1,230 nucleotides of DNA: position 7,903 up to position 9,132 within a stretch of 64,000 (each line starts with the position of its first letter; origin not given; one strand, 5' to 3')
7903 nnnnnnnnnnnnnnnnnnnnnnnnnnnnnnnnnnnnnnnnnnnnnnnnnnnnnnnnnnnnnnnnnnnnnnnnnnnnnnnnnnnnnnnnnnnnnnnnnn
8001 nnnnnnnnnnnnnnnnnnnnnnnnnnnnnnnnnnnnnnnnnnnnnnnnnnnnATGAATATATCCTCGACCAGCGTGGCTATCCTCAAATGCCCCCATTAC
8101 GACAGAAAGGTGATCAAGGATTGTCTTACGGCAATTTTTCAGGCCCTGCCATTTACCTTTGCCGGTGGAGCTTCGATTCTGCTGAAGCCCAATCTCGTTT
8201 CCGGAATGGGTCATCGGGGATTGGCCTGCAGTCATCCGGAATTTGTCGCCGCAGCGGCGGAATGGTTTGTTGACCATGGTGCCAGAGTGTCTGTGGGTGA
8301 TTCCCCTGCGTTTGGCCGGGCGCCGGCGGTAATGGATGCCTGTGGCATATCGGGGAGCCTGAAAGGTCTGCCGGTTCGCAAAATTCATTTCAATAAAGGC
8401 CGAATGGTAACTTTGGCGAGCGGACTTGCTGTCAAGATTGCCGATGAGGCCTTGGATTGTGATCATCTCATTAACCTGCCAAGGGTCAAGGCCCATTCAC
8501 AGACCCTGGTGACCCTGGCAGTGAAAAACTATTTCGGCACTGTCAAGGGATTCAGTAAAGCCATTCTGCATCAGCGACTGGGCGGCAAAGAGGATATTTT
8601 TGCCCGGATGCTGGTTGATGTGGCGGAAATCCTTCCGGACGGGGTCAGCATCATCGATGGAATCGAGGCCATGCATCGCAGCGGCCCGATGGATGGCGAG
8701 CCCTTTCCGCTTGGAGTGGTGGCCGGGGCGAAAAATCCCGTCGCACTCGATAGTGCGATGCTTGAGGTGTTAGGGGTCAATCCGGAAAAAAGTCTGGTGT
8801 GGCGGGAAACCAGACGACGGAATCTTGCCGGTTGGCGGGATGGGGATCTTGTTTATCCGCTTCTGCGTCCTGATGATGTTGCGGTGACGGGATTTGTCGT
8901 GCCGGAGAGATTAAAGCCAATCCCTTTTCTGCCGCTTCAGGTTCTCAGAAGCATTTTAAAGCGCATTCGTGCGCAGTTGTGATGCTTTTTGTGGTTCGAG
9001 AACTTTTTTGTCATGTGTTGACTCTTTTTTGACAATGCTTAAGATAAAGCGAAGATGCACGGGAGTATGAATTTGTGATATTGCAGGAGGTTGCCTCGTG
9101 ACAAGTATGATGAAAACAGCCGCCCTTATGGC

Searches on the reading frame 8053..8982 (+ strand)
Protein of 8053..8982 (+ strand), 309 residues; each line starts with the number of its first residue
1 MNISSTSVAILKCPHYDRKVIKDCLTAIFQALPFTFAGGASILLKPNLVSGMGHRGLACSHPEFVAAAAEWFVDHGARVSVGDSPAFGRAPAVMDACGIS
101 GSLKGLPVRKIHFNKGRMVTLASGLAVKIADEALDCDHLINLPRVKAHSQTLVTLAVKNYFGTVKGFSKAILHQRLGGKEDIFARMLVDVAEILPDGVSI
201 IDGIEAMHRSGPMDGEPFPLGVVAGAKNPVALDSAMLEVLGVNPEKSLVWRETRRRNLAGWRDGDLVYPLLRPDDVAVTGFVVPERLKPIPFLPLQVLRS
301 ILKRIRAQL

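Call 6: search_protein_families(library=pfam, proteins=[window:8053-8982:+])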
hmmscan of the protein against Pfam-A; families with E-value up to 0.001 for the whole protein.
window:8053-8982:+ (309 aa): 1 family
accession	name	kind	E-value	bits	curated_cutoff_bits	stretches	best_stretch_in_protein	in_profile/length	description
PF04015.17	DUF362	-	2.3e-45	155.6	24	1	42-237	1-199/200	Domain of unknown function (DUF362)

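Call 10: find_related_loci(query=window:8053-8979:+, collection=genome_contigs, flank=4000)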
Query window:8053-8979:+ (309 aa) in genome_contigs; peptide patterns used: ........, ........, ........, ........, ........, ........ (x = any residue, [..] = any of these).
55 stretches matched a pattern, but none encodes a relative of the query by tblastn (E <= 1e-3).

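Call 11: find_homologous_proteins(query=window:8053-8979:+)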
Query window:8053-8979:+ (309 aa): 598 proteins with E <= 0.001 among 7734 candidates; the best 120 are listed.
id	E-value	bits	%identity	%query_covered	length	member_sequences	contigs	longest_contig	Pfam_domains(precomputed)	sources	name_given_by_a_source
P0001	2.3e-203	692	100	100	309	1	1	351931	PF04015.18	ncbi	ncbi:MAG: DUF362 domain-containing protein [Pseudomonadota bacterium]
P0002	2.0e-158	545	78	100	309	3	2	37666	PF04015.18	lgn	-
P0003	3.7e-133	462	67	100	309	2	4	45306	PF04015.18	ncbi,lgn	ncbi:MAG: DUF362 domain-containing protein [Thermodesulfobacteriota bacterium]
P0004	2.5e-130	452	66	100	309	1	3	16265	PF04015.18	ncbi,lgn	-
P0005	1.4e-127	443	65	99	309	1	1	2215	PF04015.18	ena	-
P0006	3.2e-127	442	64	99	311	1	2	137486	PF04015.18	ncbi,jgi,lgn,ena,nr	ncbi:MAG: DUF362 domain-containing protein [Proteobacteria bacterium]|nr:DUF362 domain-containing pr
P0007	3.5e-127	442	64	99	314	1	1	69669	PF04015.18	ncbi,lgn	-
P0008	1.0e-126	441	64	99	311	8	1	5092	PF04015.18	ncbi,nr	ncbi:MAG: DUF362 domain-containing protein [Desulfobulbaceae bacterium]|nr:DUF362 domain-containing 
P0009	1.1e-126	440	65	99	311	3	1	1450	PF04015.18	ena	-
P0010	9.0e-126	437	63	99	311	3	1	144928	PF04015.18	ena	-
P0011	7.4e-125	434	64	99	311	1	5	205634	PF04015.18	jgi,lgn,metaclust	metaclust:\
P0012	8.4e-125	434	64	99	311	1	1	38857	PF04015.18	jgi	jgi:uncharacterized protein (DUF362 family)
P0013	1.2e-124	434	62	99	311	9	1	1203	PF04015.18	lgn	-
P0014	2.8e-123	429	61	99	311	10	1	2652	PF04015.18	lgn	-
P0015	3.9e-123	429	63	99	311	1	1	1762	PF04015.18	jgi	-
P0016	8.9e-123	428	62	99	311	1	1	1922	PF04015.18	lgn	-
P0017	2.2e-122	426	62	99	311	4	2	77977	PF04015.18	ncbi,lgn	ncbi:MAG: DUF362 domain-containing protein [Thermodesulfobacteriota bacterium]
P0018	3.4e-122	426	62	99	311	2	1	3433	PF04015.18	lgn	-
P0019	4.4e-122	425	62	99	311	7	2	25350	PF04015.18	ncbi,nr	ncbi:MAG: DUF362 domain-containing protein [Proteobacteria bacterium]|nr:DUF362 domain-containing pr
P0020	8.6e-120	418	61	99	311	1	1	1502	PF04015.18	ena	-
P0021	4.0e-118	412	64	97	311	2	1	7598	PF04015.18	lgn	-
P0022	1.4e-116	407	62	100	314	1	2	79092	PF04015.18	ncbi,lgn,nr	ncbi:MAG: DUF362 domain-containing protein [Desulfobulbaceae bacterium]|nr:DUF362 domain-containing 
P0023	7.2e-115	402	66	91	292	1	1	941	PF04015.18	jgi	jgi:uncharacterized protein (DUF362 family)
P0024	5.2e-112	392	60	97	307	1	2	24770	PF04015.18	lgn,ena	-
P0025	1.1e-109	385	59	97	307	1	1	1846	PF04015.18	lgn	-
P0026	2.6e-109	383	57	100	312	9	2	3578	PF04015.18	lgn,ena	-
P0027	1.6e-106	374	56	100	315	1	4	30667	PF04015.18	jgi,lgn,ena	jgi:uncharacterized protein (DUF362 family)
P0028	1.8e-106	374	57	97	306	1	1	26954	PF04015.18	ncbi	-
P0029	5.2e-105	369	55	100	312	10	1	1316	PF04015.18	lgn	-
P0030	1.1e-104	368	55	100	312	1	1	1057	PF04015.18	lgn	-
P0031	1.2e-104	368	57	98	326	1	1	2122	PF04015.18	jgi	jgi:uncharacterized protein (DUF362 family)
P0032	6.9e-104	366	63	86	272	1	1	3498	PF04015.18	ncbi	-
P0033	2.7e-103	364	55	100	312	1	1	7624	PF04015.18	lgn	-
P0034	5.6e-103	363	51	100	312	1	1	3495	PF04015.18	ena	-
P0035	5.2e-102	359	53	100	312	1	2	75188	PF04015.18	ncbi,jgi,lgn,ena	jgi:uncharacterized protein (DUF362 family)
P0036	7.1e-102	359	54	100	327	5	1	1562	PF04015.18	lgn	-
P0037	7.3e-102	359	54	100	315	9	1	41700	PF04015.18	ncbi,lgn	-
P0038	1.2e-101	358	55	100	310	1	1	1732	PF04015.18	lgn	-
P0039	2.1e-101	357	54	99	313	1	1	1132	PF04015.18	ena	-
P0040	2.1e-101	357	56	98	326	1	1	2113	PF04015.18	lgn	-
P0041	4.3e-101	356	53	100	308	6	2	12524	PF04015.18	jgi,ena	-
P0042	8.5e-101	355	54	100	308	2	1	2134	PF04015.18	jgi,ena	-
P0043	1.5e-100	355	54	99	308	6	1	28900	PF04015.18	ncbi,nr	ncbi:MAG: DUF362 domain-containing protein [Proteobacteria bacterium]|nr:DUF362 domain-containing pr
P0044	1.7e-100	354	54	99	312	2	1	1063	PF04015.18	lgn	-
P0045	2.7e-100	354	56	98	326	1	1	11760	PF04015.18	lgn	-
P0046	6.5e-100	352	54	100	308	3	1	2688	PF04015.18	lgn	-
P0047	2.1e-99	351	53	99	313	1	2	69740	PF04015.18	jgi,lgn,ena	-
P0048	3.3e-99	350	52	100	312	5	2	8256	PF04015.18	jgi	jgi:uncharacterized protein (DUF362 family)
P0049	3.8e-99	350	54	99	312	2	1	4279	PF04015.18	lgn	-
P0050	8.0e-99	349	54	100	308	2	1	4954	PF04015.18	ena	-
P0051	8.9e-99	349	54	100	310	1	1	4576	PF04015.18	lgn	-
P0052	9.8e-99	349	51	100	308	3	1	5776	PF04015.18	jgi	jgi:uncharacterized protein (DUF362 family)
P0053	1.3e-98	348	54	100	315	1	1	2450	PF04015.18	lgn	-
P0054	1.5e-98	348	53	100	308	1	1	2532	PF04015.18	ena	-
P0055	2.1e-98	348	54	100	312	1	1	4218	PF04015.18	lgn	-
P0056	2.3e-98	347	52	100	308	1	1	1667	PF04015.18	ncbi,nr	ncbi:MAG: DUF362 domain-containing protein [Nitrospirota bacterium]|nr:DUF362 domain-containing prot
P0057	2.3e-98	347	53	99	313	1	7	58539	PF04015.18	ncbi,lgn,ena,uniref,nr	ncbi:MAG: DUF362 domain-containing protein [Desulfobulbaceae bacterium]|uniref:DUF362 domain-contain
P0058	3.5e-98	347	54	100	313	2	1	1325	PF04015.18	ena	-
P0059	4.1e-98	347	52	96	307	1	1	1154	PF04015.18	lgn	-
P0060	4.1e-98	347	52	99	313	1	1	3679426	PF04015.18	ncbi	ncbi:DUF362 domain-containing protein [Thiovibrio sp. JS02]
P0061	7.4e-98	346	52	100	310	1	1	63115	PF04015.18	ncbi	-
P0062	8.4e-98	346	52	98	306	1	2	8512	PF04015.18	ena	-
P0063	1.5e-97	345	52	99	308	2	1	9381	PF04015.18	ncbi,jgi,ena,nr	ncbi:MAG: DUF362 domain-containing protein [Proteobacteria bacterium]|nr:DUF362 domain-containing pr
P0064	1.9e-97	344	53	100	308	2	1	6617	PF04015.18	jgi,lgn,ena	-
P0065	2.1e-97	344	51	100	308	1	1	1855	PF04015.18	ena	-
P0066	2.6e-97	344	53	99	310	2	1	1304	PF04015.18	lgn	-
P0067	4.2e-97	343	51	100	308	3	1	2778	PF04015.18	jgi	-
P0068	5.2e-97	343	52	100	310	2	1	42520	PF04015.18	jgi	-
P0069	6.1e-97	343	51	100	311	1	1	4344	PF04015.18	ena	-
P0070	9.2e-97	342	52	99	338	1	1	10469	PF04015.18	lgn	-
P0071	9.7e-97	342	54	99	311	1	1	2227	PF04015.18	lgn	-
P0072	1.5e-96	341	50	100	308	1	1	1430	PF04015.18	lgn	-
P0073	1.9e-96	341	53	99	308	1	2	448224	PF04015.18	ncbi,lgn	-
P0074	1.9e-96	341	51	100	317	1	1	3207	PF04015.18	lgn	-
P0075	1.9e-96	341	53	100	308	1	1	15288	PF04015.18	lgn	-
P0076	2.1e-96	341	52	100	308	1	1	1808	PF04015.18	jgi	-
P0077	2.2e-96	341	52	100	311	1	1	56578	PF04015.18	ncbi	ncbi:MAG: DUF362 domain-containing protein [Thermodesulfobacteriota bacterium]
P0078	2.3e-96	341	51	100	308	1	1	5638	PF04015.18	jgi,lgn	jgi:uncharacterized protein (DUF362 family)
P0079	2.6e-96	341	52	100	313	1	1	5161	PF04015.18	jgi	-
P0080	2.8e-96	341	51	100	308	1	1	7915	PF04015.18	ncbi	ncbi:MAG: DUF362 domain-containing protein [Desulfurivibrionaceae bacterium]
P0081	3.2e-96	340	52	100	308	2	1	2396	PF04015.18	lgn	-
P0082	3.6e-96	340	51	99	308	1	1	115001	PF04015.18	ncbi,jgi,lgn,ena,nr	ncbi:MAG: DUF362 domain-containing protein [Desulfobulbaceae bacterium]|nr:DUF362 domain-containing 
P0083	3.9e-96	340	52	99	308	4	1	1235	PF04015.18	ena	-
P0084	4.2e-96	340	52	99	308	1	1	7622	PF04015.18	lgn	-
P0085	4.4e-96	340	52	99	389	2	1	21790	PF04015.18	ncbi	-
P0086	5.0e-96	340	51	99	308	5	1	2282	PF04015.18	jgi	-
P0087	5.3e-96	340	52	99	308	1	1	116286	PF04015.18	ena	-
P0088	6.9e-96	339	52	98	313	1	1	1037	PF04015.18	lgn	-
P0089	7.5e-96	339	52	100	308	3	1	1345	PF04015.18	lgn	-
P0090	7.9e-96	339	52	100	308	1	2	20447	PF04015.18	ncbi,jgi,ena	ncbi:MAG: DUF362 domain-containing protein [Desulfurivibrionaceae bacterium]|jgi:uncharacterized pro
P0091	8.6e-96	339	52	100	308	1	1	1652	PF04015.18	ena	-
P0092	9.4e-96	339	52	100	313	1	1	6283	PF04015.18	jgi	-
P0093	9.5e-96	339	53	100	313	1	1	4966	PF04015.18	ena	-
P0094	1.1e-95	339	52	100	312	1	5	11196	PF04015.18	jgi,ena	-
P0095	1.4e-95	338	52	100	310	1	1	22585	PF04015.18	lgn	-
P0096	2.1e-95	338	51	100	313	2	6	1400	PF04015.18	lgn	-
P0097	2.5e-95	337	53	100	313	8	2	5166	PF04015.18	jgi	jgi:uncharacterized protein (DUF362 family)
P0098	2.8e-95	337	50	100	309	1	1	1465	PF04015.18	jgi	-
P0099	3.0e-95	337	52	98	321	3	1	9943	PF04015.18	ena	-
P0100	3.1e-95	337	52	98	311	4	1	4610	PF04015.18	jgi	jgi:uncharacterized protein (DUF362 family)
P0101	3.2e-95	337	53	100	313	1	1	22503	PF04015.18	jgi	jgi:uncharacterized protein (DUF362 family)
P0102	3.5e-95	337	51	100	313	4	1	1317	PF04015.18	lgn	-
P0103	5.2e-95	336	51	100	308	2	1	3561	PF04015.18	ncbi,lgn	-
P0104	5.4e-95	336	53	100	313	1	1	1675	PF04015.18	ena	-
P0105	5.5e-95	336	51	100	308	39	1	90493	PF04015.18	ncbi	-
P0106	5.7e-95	336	51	100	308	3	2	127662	PF04015.18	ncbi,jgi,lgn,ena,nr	ncbi:MAG: hypothetical protein CVU68_06740 [Deltaproteobacteria bacterium HGW-Deltaproteobacteria-3]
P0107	7.1e-95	336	53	100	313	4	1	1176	PF04015.18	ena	-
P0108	8.0e-95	336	51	100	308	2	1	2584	PF04015.18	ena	-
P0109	8.4e-95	336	51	99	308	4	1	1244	PF04015.18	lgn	-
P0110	9.9e-95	335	50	100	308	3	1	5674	PF04015.18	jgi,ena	-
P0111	1.0e-94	335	51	100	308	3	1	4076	PF04015.18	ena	-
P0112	1.3e-94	335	52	100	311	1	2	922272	PF04015.18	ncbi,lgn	-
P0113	1.3e-94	335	51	100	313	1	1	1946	PF04015.18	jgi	-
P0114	1.6e-94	335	51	100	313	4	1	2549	PF04015.18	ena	-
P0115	2.1e-94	334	52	99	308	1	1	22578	PF04015.18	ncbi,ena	-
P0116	2.1e-94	334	52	100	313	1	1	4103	PF04015.18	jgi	jgi:uncharacterized protein (DUF362 family)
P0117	2.4e-94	334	51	98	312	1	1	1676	PF04015.18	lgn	-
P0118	2.4e-94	334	52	100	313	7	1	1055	PF04015.18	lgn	-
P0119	2.5e-94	334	52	100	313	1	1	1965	PF04015.18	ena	-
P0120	3.0e-94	334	53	100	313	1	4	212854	PF04015.18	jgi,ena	-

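Call 12: find_encoding_contigs(protein=P0002, flank=4000, max_places=3)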
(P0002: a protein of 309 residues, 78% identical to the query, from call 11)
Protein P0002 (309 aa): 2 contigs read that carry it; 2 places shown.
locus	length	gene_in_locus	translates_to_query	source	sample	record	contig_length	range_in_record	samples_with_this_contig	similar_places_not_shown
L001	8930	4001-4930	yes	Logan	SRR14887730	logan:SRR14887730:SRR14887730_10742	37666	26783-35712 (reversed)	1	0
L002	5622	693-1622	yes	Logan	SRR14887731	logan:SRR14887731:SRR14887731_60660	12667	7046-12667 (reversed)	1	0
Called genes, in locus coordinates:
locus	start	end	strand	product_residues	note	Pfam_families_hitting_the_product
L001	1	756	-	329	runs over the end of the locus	PF02154:FliM, PF01052:FliMN_C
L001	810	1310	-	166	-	PF03748:FliL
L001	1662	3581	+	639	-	PF00330:Aconitase, PF00694:Aconitase_C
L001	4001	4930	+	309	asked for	PF04015:DUF362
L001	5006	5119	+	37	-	-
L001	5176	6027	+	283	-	PF01435:Peptidase_M48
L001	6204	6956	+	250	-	PF00106:adh_short, PF08659:KR, PF23441:SDR, PF13561:adh_short_C2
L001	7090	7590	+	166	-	PF02545:Maf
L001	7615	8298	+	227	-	PF12945:PilZNR, PF07238:PilZ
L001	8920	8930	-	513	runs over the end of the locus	PF01435:Peptidase_M48, PF00515:TPR_1 (faint), PF13432:TPR_16 (faint), PF07719:TPR_2 (faint), PF13181:TPR_8 (faint), PF13371:TPR_9, PF13414:TPR_11 (weak)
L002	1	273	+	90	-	?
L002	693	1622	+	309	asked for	PF04015:DUF362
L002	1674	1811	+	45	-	-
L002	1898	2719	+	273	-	PF01435:Peptidase_M48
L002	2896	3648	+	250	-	PF00106:adh_short, PF08659:KR, PF23441:SDR, PF13561:adh_short_C2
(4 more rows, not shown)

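Call 13: find_encoding_contigs(protein=P0003, flank=4000, max_places=3)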
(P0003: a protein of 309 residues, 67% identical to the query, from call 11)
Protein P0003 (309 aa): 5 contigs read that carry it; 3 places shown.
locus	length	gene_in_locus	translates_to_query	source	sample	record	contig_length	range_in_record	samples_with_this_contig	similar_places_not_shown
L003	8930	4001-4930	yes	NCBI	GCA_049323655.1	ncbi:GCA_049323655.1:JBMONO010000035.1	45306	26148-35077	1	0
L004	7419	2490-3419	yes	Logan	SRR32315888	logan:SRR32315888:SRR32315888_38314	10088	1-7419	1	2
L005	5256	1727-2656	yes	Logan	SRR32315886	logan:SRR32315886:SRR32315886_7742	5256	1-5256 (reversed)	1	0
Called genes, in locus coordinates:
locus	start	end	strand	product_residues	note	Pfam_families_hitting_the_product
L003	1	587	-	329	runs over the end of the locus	PF02154:FliM, PF01052:FliMN_C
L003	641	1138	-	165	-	PF03748:FliL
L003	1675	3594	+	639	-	PF00330:Aconitase, PF00694:Aconitase_C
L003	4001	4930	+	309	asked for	PF04015:DUF362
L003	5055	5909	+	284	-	PF01435:Peptidase_M48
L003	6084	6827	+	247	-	PF00106:adh_short, PF08659:KR, PF23441:SDR (weak), PF13561:adh_short_C2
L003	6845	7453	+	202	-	PF02545:Maf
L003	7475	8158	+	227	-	PF12945:PilZNR, PF07238:PilZ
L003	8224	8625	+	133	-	-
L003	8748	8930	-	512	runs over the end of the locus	PF01435:Peptidase_M48, PF00515:TPR_1 (faint), PF07719:TPR_2 (faint), PF13181:TPR_8 (faint), PF13432:TPR_16 (weak)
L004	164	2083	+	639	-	PF00330:Aconitase, PF00694:Aconitase_C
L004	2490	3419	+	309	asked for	PF04015:DUF362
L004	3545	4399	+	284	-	PF01435:Peptidase_M48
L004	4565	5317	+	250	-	PF00106:adh_short, PF08659:KR, PF23441:SDR (weak), PF13561:adh_short_C2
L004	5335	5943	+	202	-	PF02545:Maf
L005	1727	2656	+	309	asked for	PF04015:DUF362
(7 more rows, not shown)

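Call 14: find_encoding_contigs(protein=P0004, flank=4000, max_places=3)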
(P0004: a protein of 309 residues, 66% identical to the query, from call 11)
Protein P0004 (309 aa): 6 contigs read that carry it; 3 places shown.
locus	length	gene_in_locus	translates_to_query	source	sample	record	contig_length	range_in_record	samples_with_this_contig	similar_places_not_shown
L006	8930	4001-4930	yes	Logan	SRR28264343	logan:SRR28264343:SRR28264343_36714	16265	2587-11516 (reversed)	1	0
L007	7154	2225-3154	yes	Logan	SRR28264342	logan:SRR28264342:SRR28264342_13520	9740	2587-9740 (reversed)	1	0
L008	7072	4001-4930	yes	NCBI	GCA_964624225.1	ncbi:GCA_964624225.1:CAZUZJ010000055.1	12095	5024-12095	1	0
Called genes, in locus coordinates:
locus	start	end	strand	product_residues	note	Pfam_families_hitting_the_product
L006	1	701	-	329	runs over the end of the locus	PF02154:FliM, PF01052:FliMN_C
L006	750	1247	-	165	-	PF03748:FliL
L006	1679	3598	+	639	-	PF00330:Aconitase, PF00694:Aconitase_C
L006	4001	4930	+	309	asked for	PF04015:DUF362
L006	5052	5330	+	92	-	-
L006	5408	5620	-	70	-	-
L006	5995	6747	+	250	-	PF00106:adh_short, PF08659:KR, PF23441:SDR (weak), PF13561:adh_short_C2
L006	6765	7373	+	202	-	PF02545:Maf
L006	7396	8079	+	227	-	PF12945:PilZNR, PF07238:PilZ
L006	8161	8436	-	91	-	-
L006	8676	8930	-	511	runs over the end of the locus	PF01435:Peptidase_M48, PF07719:TPR_2 (faint), PF13432:TPR_16 (weak), PF13371:TPR_9 (weak)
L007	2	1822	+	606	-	?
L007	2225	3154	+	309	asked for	PF04015:DUF362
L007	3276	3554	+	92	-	-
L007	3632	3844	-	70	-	-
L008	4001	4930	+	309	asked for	PF04015:DUF362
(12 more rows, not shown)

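Call 17: find_encoding_contigs(protein=P0006, flank=4000, max_places=2)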
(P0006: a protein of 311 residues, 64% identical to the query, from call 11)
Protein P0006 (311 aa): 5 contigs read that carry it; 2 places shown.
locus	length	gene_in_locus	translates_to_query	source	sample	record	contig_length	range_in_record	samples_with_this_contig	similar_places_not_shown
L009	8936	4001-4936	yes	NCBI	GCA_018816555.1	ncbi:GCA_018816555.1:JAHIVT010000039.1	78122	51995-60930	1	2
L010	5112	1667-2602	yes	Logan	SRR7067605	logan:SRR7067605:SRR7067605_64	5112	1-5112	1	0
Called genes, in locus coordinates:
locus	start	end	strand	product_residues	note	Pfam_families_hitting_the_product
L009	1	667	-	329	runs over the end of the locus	PF02154:FliM, PF01052:FliMN_C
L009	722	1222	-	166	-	PF03748:FliL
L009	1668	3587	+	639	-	PF00330:Aconitase, PF00694:Aconitase_C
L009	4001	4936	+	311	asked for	PF04015:DUF362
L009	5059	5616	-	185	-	PF14103:DUF4276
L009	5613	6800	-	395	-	PF02463:SMC_N, PF13175:AAA_15, PF13476:AAA_23, PF13304:AAA_21, PF13175:AAA_15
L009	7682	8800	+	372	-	PF00092:VWA (weak), PF13519:VWA_2 (weak), PF00691:OmpA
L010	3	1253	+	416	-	?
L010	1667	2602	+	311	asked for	PF04015:DUF362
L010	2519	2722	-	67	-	-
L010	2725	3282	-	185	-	PF14103:DUF4276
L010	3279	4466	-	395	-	PF02463:SMC_N, PF13175:AAA_15, PF13476:AAA_23, PF13304:AAA_21, PF13175:AAA_15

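Call 18: find_encoding_contigs(protein=P0022, flank=4000, max_places=2)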
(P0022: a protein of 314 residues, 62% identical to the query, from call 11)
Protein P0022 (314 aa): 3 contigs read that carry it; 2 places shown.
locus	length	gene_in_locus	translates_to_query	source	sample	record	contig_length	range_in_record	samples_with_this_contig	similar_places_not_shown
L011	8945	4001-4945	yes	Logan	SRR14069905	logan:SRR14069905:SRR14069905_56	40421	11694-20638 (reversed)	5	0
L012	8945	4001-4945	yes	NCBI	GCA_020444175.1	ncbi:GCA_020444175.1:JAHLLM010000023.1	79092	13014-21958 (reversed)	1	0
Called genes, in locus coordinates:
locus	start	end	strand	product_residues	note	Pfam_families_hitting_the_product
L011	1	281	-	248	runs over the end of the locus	PF00813:FliP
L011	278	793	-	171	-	PF04347:FliO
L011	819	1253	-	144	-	PF28396:SepQ_C, PF01052:FliMN_C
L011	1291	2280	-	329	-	PF02154:FliM, PF01052:FliMN_C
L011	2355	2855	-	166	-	PF03748:FliL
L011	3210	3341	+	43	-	-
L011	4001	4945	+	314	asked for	PF04015:DUF362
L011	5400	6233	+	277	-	PF01435:Peptidase_M48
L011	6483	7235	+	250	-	PF00106:adh_short, PF08659:KR, PF23441:SDR (weak), PF13561:adh_short_C2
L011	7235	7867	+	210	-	PF02545:Maf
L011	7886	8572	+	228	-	PF12945:PilZNR, PF07238:PilZ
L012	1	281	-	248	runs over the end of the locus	PF00813:FliP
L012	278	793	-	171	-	PF04347:FliO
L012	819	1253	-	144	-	PF28396:SepQ_C, PF01052:FliMN_C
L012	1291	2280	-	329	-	PF02154:FliM, PF01052:FliMN_C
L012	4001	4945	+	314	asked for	PF04015:DUF362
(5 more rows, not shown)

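Call 19: find_encoding_contigs(protein=P0060, flank=4000, max_places=2)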
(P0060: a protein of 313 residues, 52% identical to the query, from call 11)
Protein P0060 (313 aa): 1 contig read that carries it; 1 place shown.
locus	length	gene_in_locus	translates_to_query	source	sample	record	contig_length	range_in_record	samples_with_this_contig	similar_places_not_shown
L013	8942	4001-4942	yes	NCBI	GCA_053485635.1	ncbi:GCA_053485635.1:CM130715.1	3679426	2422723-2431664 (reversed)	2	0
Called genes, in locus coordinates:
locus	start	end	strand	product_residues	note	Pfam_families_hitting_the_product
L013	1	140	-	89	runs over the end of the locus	PF01313:Bac_export_3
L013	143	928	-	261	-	PF00813:FliP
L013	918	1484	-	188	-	PF04347:FliO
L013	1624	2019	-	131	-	PF28396:SepQ_C (weak), PF01052:FliMN_C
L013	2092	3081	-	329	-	PF02154:FliM, PF01052:FliMN_C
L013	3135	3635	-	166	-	PF03748:FliL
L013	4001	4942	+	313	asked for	PF04015:DUF362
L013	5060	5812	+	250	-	PF00106:adh_short, PF08659:KR, PF23441:SDR (weak), PF13561:adh_short_C2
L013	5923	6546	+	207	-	PF02545:Maf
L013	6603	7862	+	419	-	PF00563:EAL, PF08668:HDOD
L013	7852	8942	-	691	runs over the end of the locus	PF02092:tRNA_synt_2f, PF05746:DALR_1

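Call 23: find_encoding_contigs(protein=P0024, flank=3000, max_places=1)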
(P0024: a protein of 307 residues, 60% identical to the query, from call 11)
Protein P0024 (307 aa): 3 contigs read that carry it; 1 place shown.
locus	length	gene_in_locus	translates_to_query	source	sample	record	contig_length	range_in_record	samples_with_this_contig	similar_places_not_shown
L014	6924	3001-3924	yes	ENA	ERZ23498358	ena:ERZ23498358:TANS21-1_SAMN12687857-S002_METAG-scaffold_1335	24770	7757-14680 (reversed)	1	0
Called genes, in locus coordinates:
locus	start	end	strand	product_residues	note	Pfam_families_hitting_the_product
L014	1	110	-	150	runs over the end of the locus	PF28396:SepQ_C (weak), PF01052:FliMN_C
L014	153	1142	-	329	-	PF02154:FliM, PF01052:FliMN_C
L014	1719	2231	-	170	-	PF03748:FliL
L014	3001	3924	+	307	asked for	PF04015:DUF362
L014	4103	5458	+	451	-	PF06965:Na_H_antiport_1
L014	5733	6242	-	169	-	PF11322:DUF3124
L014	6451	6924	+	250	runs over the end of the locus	PF00106:adh_short, PF08659:KR, PF23441:SDR, PF13561:adh_short_C2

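Call 24: find_encoding_contigs(protein=P0027, flank=3000, max_places=1)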
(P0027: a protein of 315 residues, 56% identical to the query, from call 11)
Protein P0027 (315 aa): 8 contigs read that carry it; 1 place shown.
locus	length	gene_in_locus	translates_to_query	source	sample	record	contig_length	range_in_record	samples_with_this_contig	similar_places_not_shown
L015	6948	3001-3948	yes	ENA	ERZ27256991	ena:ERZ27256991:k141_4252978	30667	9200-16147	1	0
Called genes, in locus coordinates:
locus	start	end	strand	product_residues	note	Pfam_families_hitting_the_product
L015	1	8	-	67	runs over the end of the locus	-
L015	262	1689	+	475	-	PF02310:B12-binding, PF19864:Radical_SAM_N2 (weak), PF04055:Radical_SAM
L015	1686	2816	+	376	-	PF00195:Chal_sti_synt_N, PF08392:FAE1_CUT1_RppA, PF08545:ACP_syn_III (weak), PF02797:Chal_sti_synt_C, PF08541:ACP_syn_III_C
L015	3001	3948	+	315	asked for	PF04015:DUF362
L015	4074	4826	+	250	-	PF00106:adh_short, PF08659:KR, PF23441:SDR (weak), PF13561:adh_short_C2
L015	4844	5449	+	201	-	PF02545:Maf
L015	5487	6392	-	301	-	PF13487:HD_5, PF01966:HD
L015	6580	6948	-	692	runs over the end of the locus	PF02092:tRNA_synt_2f, PF05746:DALR_1 (weak)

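Call 25: find_encoding_contigs(protein=P0035, flank=3000, max_places=1)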
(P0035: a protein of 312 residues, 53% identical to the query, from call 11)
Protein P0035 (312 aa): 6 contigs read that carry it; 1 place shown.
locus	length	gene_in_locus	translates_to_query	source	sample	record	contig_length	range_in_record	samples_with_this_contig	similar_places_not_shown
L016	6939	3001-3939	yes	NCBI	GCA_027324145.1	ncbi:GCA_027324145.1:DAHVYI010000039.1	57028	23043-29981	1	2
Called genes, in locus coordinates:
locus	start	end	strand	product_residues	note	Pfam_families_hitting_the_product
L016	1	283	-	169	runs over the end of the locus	PF03748:FliL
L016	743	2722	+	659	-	PF00330:Aconitase, PF00694:Aconitase_C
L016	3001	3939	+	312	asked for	PF04015:DUF362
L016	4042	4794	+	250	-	PF00106:adh_short, PF08659:KR, PF23441:SDR, PF13561:adh_short_C2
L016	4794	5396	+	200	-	PF02545:Maf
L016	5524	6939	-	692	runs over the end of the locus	PF02092:tRNA_synt_2f, PF05746:DALR_1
